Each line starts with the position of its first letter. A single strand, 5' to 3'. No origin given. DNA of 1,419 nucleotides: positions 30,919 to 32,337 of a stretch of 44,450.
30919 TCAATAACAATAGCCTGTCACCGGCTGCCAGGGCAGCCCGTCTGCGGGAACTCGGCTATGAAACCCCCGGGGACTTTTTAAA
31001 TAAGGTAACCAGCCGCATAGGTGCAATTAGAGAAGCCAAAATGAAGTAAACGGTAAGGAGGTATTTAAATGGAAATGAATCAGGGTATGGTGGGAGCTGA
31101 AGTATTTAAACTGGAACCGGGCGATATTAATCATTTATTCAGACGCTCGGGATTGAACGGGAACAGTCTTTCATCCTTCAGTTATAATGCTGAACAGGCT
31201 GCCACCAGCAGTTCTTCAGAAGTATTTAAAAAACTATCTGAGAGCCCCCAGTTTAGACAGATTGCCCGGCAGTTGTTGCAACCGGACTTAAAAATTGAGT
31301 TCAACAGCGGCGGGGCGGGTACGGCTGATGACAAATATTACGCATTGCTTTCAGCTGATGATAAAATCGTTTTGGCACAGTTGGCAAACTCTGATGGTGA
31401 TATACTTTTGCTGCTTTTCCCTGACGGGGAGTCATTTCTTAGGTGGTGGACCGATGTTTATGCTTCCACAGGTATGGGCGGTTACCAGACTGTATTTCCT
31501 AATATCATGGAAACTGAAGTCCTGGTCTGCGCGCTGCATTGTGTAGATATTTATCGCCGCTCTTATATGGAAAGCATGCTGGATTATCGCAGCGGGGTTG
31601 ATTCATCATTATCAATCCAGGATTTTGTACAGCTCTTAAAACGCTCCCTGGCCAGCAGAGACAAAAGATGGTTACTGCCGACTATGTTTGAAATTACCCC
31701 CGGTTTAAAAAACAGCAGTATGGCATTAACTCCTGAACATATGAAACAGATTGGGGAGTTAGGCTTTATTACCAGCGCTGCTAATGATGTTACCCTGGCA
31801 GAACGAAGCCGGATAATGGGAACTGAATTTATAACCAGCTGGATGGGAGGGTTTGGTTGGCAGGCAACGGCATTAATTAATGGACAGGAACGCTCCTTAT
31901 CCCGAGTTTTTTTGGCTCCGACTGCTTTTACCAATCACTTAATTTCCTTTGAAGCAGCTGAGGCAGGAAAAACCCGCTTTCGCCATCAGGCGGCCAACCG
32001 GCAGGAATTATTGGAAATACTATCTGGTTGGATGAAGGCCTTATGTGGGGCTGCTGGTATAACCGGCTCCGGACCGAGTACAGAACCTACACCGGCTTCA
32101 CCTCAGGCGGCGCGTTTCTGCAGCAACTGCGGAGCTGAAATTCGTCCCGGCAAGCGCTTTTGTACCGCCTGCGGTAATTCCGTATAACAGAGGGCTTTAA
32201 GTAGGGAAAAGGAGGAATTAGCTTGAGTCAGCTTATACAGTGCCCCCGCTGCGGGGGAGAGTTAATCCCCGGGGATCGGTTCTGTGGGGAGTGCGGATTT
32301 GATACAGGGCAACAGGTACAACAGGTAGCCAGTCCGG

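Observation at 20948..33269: Candidate uncharacterised envelope-associated gene cluster built around a giant repeat protein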

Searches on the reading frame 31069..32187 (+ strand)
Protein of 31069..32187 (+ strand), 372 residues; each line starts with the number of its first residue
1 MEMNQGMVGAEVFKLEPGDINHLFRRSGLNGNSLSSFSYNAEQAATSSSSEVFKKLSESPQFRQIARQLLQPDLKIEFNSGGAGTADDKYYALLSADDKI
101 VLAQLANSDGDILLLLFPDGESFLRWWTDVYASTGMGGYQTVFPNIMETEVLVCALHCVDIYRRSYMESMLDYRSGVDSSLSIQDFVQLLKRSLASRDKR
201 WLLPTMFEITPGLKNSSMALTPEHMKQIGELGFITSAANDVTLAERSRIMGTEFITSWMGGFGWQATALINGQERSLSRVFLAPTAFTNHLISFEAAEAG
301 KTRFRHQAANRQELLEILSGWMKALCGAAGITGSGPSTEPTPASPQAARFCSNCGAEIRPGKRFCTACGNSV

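Call 5: search_protein_families(library=pfam, proteins=[window:31069-32187:+], max_evalue=0.1)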
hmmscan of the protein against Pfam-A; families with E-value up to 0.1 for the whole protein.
window:31069-32187:+ (372 aa): 9 families
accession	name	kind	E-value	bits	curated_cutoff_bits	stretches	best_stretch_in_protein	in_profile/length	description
PF13240.11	Zn_Ribbon_1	-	4.1e-08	33.2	25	1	350-371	1-22/23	zinc-ribbon domain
PF13248.11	Zn_ribbon_3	-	7.6e-05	22.5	27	1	351-370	5-24/26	zinc-ribbon domain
PF12773.13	DZR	-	0.00011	22.8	27.3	1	351-371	1-21/45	Double zinc ribbon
PF17032.10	Zn_ribbon_15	-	0.0053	18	28.9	1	346-369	50-73/73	zinc-ribbon family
PF24463.1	DUF7577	-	0.021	14.9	28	1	348-371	2-25/27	Domain of unknown function (DUF7577)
PF17300.7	FIN1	-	0.028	14.5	25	1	39-76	4-42/242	Filaments in between nuclei protein-1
PF14803.11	Zn_ribbon_Nudix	-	0.034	14.5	25.6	0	349-358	1-10/34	Nudix N-terminal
PF11682.14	Zn_ribbon_11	-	0.045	13.8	24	1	350-371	7-27/37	Probable zinc-ribbon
PF16919.11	PknG_rubred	-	0.067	13.6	28.5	0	342-357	30-45/74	Protein kinase G rubredoxin domain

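Call 6: search_protein_families(library=ncbifam, proteins=[window:31069-32187:+], max_evalue=0.1)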
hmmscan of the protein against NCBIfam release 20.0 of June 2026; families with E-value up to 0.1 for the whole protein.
window:31069-32187:+ (372 aa): 1 family
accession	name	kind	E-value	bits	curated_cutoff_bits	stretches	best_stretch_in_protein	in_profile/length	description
NF045510.1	4Cys_prefix_kin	domain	0.00051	20.2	24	0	340-357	8-25/26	4-Cys prefix domain-containing protein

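Call 7: search_protein_families(library=padloc, proteins=[window:31069-32187:+], max_evalue=0.01)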
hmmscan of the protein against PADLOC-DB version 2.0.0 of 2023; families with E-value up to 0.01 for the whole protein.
window:31069-32187:+ (372 aa): 0 families

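Call 8: search_protein_families(library=phrogs, proteins=[window:31069-32187:+], max_evalue=0.01)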
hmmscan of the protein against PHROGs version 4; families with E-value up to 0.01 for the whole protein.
window:31069-32187:+ (372 aa): 0 families

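Call 10: find_homologous_proteins(query=window:31069-32187:+)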
Query window:31069-32187:+ (372 aa): 124 proteins with E <= 0.001 among 8000 candidates; the best 120 are listed.
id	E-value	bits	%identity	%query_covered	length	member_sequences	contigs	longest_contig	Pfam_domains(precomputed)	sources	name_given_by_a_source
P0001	3.5e-233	791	94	100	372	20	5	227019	PF13240.12,PF13248.12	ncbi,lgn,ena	-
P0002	2.1e-219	746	90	100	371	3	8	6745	PF13240.12,PF13248.12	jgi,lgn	jgi:hypothetical protein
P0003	2.8e-212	723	87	100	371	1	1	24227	PF13240.12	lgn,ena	-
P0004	5.1e-192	656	78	100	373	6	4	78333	PF13240.12,PF13248.12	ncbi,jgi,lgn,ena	jgi:hypothetical protein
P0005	8.6e-186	636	86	88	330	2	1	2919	-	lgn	-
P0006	6.8e-170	583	70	100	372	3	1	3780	PF13240.12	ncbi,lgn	-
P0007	7.9e-170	583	69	100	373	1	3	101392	PF13240.12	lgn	-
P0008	1.1e-168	579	70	100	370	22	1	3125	PF13240.12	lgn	-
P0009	6.7e-167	573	68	100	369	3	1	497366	PF13240.12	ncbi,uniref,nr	ncbi:hypothetical protein SPSYN_00393 [Sporotomaculum syntrophicum]|uniref:Zinc-ribbon domain-contai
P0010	6.8e-167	573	70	100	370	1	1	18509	PF13240.12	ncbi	-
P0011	8.4e-166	570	69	100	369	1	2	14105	PF13240.12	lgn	-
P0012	5.8e-165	567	68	100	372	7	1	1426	PF13240.12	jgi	-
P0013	2.1e-163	562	69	99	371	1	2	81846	PF13240.12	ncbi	-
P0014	1.9e-162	559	67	100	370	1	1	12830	PF13240.12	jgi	jgi:hypothetical protein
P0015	4.4e-162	558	69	98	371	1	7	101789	PF13240.12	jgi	-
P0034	2.1e-153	529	62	100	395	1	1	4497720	PF13240.12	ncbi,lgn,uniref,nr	ncbi:zinc ribbon domain-containing protein [Dehalobacter sp. DCM]|uniref:zinc ribbon domain-containi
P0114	3.9e-91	324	45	100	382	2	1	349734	PF13240.12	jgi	-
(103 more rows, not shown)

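Call 12: find_related_loci(query=A1, collection=genome_contigs, flank=10000)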
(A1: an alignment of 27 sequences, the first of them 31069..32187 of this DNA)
Query A1 (372 aa) in genome_contigs; peptide patterns used: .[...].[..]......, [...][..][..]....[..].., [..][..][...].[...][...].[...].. (x = any residue, [..] = any of these).
103 stretches matched a pattern; 63 encode a relative of the query (tblastn E <= 1e-3); 62 distinct loci.
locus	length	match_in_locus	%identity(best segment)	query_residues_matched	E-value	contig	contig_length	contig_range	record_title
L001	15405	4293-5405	92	1-372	0e+0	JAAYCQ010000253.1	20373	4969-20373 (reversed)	MAG: Syntrophomonadaceae bacterium isolate AS06rmzACSIP_469 629660_AS06, whole genome shotgun sequence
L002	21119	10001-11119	78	1-372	0e+0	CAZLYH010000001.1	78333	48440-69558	MAG TPA_asm: uncultured Syntrophomonadaceae bacterium isolate binchicken_co152_286 genome assembly, contig: NODE_358_len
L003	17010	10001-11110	70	1-372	4e-176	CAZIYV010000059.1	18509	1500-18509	MAG TPA_asm: uncultured Pelotomaculum sp. isolate SRP302447_co2_772 genome assembly, contig: NODE_8388_length_18509_cov_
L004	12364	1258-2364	68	1-372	1e-175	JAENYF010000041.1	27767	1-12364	MAG: Desulfoscipio geothermicus isolate B5_bin.4 B5_bin4_NODE_421_length_27767_cov_10.744768, whole genome shotgun seque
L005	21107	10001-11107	68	1-372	8e-175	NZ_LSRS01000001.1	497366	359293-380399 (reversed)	Sporotomaculum syntrophicum strain FB SPSYN_contig000001, whole genome shotgun sequence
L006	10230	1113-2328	69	1-372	2e-174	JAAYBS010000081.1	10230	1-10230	MAG: Syntrophomonadaceae bacterium isolate AS06rmzACSIP_353 215782_AS06, whole genome shotgun sequence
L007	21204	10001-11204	68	1-372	3e-173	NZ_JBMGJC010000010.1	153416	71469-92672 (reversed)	Pelotomaculum propionicicum strain C1 NODE_83_length_153416_cov_14.991571, whole genome shotgun sequence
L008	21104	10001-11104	69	1-369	6e-172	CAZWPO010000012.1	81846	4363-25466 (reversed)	MAG TPA_asm: uncultured Syntrophomonas sp. isolate binchicken_co22_243 genome assembly, contig: NODE_312_length_81846_co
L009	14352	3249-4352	69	1-369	6e-172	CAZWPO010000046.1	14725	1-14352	MAG TPA_asm: uncultured Syntrophomonas sp. isolate binchicken_co22_243 genome assembly, contig: NODE_4256_length_14725_c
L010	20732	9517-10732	67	1-372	4e-169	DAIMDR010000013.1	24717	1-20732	MAG TPA_asm: Syntrophomonadaceae bacterium isolate CTOTU19814 NODE_1860_length_24717_cov_9.545779, whole genome shotgun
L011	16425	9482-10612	65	1-372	1e-164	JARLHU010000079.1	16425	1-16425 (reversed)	MAG: Desulfosporosinus sp. isolate MAG_BO167 MetaBAT2_Bin_167_sub_Oxic_k141_680752, whole genome shotgun sequence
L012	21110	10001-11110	63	1-372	1e-159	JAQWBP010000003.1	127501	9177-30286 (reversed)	MAG: Syntrophomonadaceae bacterium isolate STF2_222 NODE_141_length_127501_cov_52.358181_Sandtown_F2, whole genome shotg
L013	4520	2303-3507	64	11-372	6e-162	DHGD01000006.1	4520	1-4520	MAG TPA_asm: Syntrophomonas sp. UBA4807 UBA4807_contig_108768, whole genome shotgun sequence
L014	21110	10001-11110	64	1-372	4e-158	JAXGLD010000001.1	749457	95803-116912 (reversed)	MAG: Syntrophomonadaceae bacterium isolate AnMBR.bin200 bin200_1, whole genome shotgun sequence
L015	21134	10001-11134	62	1-372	1e-157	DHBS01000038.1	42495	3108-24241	MAG TPA_asm: Syntrophomonas sp. UBA4922 UBA4922_contig_2856, whole genome shotgun sequence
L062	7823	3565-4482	28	71-372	6e-31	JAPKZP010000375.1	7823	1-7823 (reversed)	MAG: Acidobacteria bacterium isolate LacPavin_0419_WC70S_MAG_67_7 LacPavin_0419_WC70S_scaffold_574574, whole genome shot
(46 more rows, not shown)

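Call 22: search_solved_structures(query=A1, max_evalue=1)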
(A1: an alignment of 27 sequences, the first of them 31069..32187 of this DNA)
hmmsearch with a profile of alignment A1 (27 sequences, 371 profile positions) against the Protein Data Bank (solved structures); distinct sequences matched with E-value up to 1: 8.
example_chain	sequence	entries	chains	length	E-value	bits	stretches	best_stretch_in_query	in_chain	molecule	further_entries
9sfa_A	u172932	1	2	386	0.0016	20.9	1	313-370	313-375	Putative regulatory protein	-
5li0_4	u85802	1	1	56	0.24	13.7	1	335-369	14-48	50S ribosomal protein L32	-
4wce_Z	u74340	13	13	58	0.25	13.7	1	334-369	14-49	50S ribosomal protein L32 | Large ribosomal subunit protein bL32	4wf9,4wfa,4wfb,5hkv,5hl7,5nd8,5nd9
9b7j_R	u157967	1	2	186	0.34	13.2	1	203-260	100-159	Dynactin subunit 3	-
8glt_0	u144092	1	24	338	0.43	12.9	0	42-110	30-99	C3-comp_O32-15, polyalanine model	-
30dr_O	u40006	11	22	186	0.47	12.8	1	204-260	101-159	Dynactin subunit 3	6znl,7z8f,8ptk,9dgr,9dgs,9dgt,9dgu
9e6q_Ad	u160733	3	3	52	0.89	11.9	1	340-368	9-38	Large ribosomal subunit protein eL37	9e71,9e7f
7bxu_C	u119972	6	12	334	0.93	11.8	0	242-362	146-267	Osteopetrosis-associated transmembrane protein 1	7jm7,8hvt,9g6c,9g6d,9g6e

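Call 30: search_protein_families(library=pfam, proteins=[L014:8090-9184:+, L014:9148-9972:+, L005:12217-13467:+, L005:16050-16733:+], max_evalue=1)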
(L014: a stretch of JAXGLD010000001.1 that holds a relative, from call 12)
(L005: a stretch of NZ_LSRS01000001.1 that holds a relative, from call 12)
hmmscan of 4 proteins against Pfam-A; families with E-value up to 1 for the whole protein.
L014:8090-9184:+ (365 aa): 0 families

L014:9148-9972:+ (274 aa): 0 families

L005:12217-13467:+ (416 aa): 5 families
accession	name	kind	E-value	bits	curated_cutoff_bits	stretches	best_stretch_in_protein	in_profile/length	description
PF23494.1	bPH_10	-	0.068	13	27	1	241-315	36-109/151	YqeB-like bacterial PH domain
PF08229.16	SHR3_chaperone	-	0.16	11.4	25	1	180-289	76-158/188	ER membrane protein SH3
PF19029.5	DUF883_C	-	0.35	11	27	1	192-208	8-23/30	DUF883 C-terminal glycine zipper region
PF11833.13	CPP1-like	-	0.81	9.7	28.4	0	201-274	123-195/196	Protein CHAPERONE-LIKE PROTEIN OF POR1-like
PF10003.15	DUF2244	-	0.98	9.6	27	0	238-322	13-98/138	Integral membrane protein (DUF2244)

L005:16050-16733:+ (227 aa): 10 families
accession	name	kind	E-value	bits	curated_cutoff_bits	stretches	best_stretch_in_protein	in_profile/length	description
PF13240.11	Zn_Ribbon_1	-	0.0011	19.2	25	1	3-23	2-22/23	zinc-ribbon domain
PF12773.13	DZR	-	0.0012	19.4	27.3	1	3-25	1-23/45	Double zinc ribbon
PF13248.11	Zn_ribbon_3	-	0.011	15.6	27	1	3-22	5-24/26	zinc-ribbon domain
PF08271.17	Zn_Ribbon_TF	-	0.053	13.5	29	1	3-22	3-27/43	TFIIB zinc-binding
PF24463.1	DUF7577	-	0.1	12.7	28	1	3-24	5-26/27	Domain of unknown function (DUF7577)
PF01757.29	Acyl_transf_3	-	0.13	11.7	31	1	54-117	206-269/326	Acyltransferase domain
PF20990.2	DUF2207_C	-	0.23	11.6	33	1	55-130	128-205/247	Predicted membrane protein (DUF2207) C-terminal domain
PF17259.7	DUF5325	-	0.4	11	25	1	59-78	5-24/61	Family of unknown function (DUF5325)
PF15731.11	MqsA_antitoxin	-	0.74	10.4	30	0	15-56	35-76/131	Antitoxin component of bacterial toxin-antitoxin system, MqsA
PF17032.10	Zn_ribbon_15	-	0.86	10.9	28.9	1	2-21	54-73/73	zinc-ribbon family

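Call 34: predict_structure(alignment_id=A2)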
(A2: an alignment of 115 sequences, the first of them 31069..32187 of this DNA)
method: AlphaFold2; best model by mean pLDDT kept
length: 372 residues; sequences in the alignment: 115
mean_pLDDT: 89.1   pTM: 0.82
mean pLDDT of the five models: 89.1, 89.1, 88.4, 88.3, 87.1
residues with pLDDT >= 90: 263; 70-90: 85; 50-70: 7; < 50: 17
segments of 3 or more residues with pLDDT < 50: 1-6, 336-346
pLDDT, mean of each block of 10 residues (from residue 1): 48 94 96 95 89 94 96 97 91 92 94 95 95 93 95 97 92 80 93 93 96 85 95 92 96 95 96 93 98 86 94 97 93 52 51 81 83 77
secondary structure, 60 per line:
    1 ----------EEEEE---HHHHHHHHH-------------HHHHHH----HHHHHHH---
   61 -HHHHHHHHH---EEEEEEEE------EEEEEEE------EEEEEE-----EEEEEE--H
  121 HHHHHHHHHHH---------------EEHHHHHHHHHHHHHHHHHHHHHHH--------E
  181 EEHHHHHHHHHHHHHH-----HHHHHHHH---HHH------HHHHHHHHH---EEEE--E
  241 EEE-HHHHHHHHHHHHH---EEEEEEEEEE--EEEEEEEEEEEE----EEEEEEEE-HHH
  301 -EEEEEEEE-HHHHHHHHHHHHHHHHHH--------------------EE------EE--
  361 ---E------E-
elements in order: E11-15 H19-27 H41-46 H51-57 H62-70 E74-81 E88-94 E101-106 E112-117 H120-131 H149-171 E180-182 H183-196 H202-209 H222-230 E234-237 E240-243 H245-257 E261-270 E273-284 E289-296 E302-309 H311-328

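Call 37: fold_search(model_id=the predicted structure, library=pdb)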
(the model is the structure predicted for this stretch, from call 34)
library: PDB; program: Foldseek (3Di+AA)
matches with E <= 10: 793; with E <= 0.001: 16
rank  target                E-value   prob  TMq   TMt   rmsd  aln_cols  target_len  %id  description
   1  5vba_A                5.9e-08  1.00  0.41  0.38   8.3       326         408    9  Structure of EspG1 chaperone from the type VII (ESX-1) secretion system determined with the assistance of N-terminal T (released 2017-07-05)
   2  4w4i                  1.2e-07  1.00  0.41  0.53   7.9       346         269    9  Crystal structure of EspG3 from the ESX-3 type VII secretion system of M. tuberculosis (released 2014-10-01)
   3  5vba_B                4.3e-07  1.00  0.40  0.37   8.2       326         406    9  Structure of EspG1 chaperone from the type VII (ESX-1) secretion system determined with the assistance of N-terminal T (released 2017-07-05)
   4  4l4w_B                7.0e-07  1.00  0.43  0.56   7.3       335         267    8  Structure of EspG3 chaperone from the type VII (ESX-3) secretion system (released 2014-06-11)
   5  4w4j_A                1.2e-06  1.00  0.42  0.55   7.4       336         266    8  Crystal structure of EspG3 from the ESX-3 type VII secretion system of M. smegmatis (released 2014-10-01)
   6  4w4j_B                1.2e-06  1.00  0.41  0.54   7.3       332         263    8  Crystal structure of EspG3 from the ESX-3 type VII secretion system of M. smegmatis (released 2014-10-01)
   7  5xkl                  1.2e-06  1.00  0.39  0.51   8.0       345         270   10  Crystal structure of Rv0289/EspG3 from the ESX-3 type VII secretion system of M. tuberculosis (released 2018-05-16)
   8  5xfs_C                1.2e-06  1.00  0.36  0.46  11.7       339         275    8  Crystal structure of PE8-PPE15 in complex with EspG5 from M. tuberculosis (released 2017-08-30)
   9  4rcl_A                1.4e-06  1.00  0.40  0.54   8.3       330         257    9  Structure of EspG3 chaperone from the type VII (ESX-3) secretion system, space group P43212 (released 2015-09-16)
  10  4l4w_A                1.7e-06  1.00  0.40  0.53   7.5       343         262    8  Structure of EspG3 chaperone from the type VII (ESX-3) secretion system (released 2014-06-11)
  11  5dlb                  2.5e-06  1.00  0.41  0.54   8.4       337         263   11  Crystal structure of chaperone EspG3 of ESX-3 type VII secretion system from Mycobacterium marinum M (released 2015-09-23)
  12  6vhr_C                3.1e-06  1.00  0.41  0.54   7.5       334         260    8  Structure of PE5-PPE4-EspG3 complex from the type VII (ESX-3) secretion system, space group I422 (released 2020-01-29)
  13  6uuj_C                3.3e-06  1.00  0.42  0.57   7.4       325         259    9  Structure of PE5-PPE4-EspG3 complex from the type VII (ESX-3) secretion system, space group P212121 (released 2020-01-29)
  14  5sxl                  3.3e-06  1.00  0.43  0.55   7.6       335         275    7  Structure of EspG3 chaperone from the type VII (ESX-3) secretion system, space group P3221 (released 2016-08-24)
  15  4kxr_C                5.1e-06  1.00  0.36  0.46  12.0       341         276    9  Structure of the Mycobacterium tuberculosis type VII secretion system chaperone EspG5 in complex with PE25-PPE41 dimer (released 2014-05-28)
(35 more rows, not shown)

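Call 56: search_solved_structures(query=A5, max_evalue=10, show_alignments=2)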
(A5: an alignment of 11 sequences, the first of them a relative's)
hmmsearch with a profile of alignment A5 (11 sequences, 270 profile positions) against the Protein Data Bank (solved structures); distinct sequences matched with E-value up to 10: 4.
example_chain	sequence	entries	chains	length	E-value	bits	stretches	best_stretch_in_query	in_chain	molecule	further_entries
7p1h_A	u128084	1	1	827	0.027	17.4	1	24-73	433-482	Maltose/maltodextrin-binding periplasmic protein,RTX-toxin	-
8bjj_B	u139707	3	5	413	0.33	13.8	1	24-73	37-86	Putative Adenylate cyclase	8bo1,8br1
8bji_B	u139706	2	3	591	0.4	13.5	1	24-73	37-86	Putative Adenylate cyclase,Profilin-1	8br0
7naf_5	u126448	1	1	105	0.58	13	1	103-159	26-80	Ribosomal RNA-processing protein 17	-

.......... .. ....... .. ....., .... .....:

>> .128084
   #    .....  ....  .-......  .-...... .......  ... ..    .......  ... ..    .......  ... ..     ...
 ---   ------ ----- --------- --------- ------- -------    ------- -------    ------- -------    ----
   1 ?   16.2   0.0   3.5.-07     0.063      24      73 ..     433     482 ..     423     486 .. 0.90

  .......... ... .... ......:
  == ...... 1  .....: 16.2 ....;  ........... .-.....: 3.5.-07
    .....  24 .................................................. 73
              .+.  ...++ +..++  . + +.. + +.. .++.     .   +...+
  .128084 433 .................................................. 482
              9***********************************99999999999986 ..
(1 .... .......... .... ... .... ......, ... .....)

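Call 79: search_solved_structures(query=A9, max_evalue=10)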
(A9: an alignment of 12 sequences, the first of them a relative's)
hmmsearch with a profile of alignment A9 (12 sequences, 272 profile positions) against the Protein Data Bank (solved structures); distinct sequences matched with E-value up to 10: 5.
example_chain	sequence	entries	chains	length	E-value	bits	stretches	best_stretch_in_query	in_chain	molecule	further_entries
7dpx_A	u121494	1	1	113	0.24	13.8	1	142-196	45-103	Macrophage scavenger receptor types I and II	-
2dcj_A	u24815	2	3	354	0.9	11.9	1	152-204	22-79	xylanase J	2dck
2fic_A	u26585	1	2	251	1.1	11.7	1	15-86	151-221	Myc box-dependent-interacting protein 1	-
5omb_C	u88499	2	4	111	1.1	11.6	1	6-68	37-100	DNA damage checkpoint protein LCD1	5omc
6yjd_A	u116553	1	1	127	2.8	10.3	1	15-72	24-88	Capsid assembly scaffolding protein,Prelamin-A/C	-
